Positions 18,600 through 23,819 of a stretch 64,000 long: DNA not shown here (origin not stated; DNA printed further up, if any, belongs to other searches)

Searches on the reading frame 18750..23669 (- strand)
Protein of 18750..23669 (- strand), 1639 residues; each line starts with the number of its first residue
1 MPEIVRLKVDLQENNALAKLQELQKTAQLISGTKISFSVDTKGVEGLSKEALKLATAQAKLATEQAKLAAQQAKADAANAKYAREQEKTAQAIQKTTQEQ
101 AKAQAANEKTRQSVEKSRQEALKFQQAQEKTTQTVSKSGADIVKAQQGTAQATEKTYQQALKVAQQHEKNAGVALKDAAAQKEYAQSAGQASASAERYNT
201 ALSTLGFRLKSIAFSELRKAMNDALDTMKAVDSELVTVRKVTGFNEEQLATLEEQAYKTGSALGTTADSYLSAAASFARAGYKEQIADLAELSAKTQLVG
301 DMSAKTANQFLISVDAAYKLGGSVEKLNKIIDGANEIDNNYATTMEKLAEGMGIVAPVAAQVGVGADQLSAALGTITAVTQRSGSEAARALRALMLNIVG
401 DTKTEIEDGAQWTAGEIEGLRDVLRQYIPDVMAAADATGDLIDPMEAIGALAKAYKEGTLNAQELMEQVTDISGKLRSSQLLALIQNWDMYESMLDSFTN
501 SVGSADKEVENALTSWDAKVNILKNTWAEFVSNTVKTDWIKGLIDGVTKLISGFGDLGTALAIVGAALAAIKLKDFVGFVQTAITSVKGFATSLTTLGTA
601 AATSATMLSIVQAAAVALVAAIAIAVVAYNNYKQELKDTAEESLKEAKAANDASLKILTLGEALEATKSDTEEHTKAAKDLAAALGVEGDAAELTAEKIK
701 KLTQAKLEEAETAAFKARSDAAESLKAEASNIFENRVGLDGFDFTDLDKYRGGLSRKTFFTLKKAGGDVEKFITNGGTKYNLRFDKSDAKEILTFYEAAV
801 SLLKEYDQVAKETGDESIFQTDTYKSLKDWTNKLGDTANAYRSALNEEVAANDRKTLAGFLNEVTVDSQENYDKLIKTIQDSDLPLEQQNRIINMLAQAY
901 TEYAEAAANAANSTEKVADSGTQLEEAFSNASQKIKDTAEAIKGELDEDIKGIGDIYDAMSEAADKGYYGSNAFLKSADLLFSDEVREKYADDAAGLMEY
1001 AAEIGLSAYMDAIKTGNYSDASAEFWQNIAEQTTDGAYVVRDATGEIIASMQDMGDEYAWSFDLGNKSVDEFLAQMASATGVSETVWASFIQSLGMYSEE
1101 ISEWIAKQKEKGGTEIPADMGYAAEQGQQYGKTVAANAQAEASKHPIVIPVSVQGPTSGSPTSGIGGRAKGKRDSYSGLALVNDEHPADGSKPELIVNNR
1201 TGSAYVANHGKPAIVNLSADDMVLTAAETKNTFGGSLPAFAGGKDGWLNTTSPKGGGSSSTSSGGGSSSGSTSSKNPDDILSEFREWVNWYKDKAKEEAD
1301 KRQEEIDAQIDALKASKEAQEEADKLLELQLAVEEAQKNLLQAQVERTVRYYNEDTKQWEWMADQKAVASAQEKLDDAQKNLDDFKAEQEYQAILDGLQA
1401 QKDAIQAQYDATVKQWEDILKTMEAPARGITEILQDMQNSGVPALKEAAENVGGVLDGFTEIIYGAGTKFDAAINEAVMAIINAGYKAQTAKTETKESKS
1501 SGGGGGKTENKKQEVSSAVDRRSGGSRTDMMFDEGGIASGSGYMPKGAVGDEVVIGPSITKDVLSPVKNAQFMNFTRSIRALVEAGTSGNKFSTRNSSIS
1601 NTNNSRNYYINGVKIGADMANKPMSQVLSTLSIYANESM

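Call 45: search_protein_families(library=phrogs, proteins=[window:18750-23669:-], max_evalue=0.00001)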
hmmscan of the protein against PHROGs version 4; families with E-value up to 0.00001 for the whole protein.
window:18750-23669:- (1639 aa): 10 families
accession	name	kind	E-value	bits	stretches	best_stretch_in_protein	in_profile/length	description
phrog_4211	-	tail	4e-61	207.6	1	55-1085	434-1431/2625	tail length tape measure protein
phrog_167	-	tail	8.3e-20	71.2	2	44-1024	62-858/1555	tail length tape measure protein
phrog_28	-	tail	1.1e-15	58.3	1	54-1417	136-1126/1228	tail length tape measure protein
phrog_991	-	tail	9.2e-12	44.4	1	54-726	119-737/1966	tail length tape measure protein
phrog_14917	-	tail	1.4e-11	43.6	1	27-621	135-712/2249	tail length tape measure protein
phrog_1533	-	tail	4.2e-09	35.5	1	23-1493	53-1395/1688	tail length tape measure protein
phrog_1272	-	tail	1.1e-08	34.2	1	46-631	46-675/1606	tail length tape measure protein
phrog_14441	-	tail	7.3e-08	33.4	1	226-379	74-228/241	tail length tape measure protein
phrog_5218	-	unknown function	4.1e-06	26.2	1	53-716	51-729/1599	-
phrog_58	-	tail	9.4e-06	25.2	1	12-633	156-650/1544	tail length tape measure protein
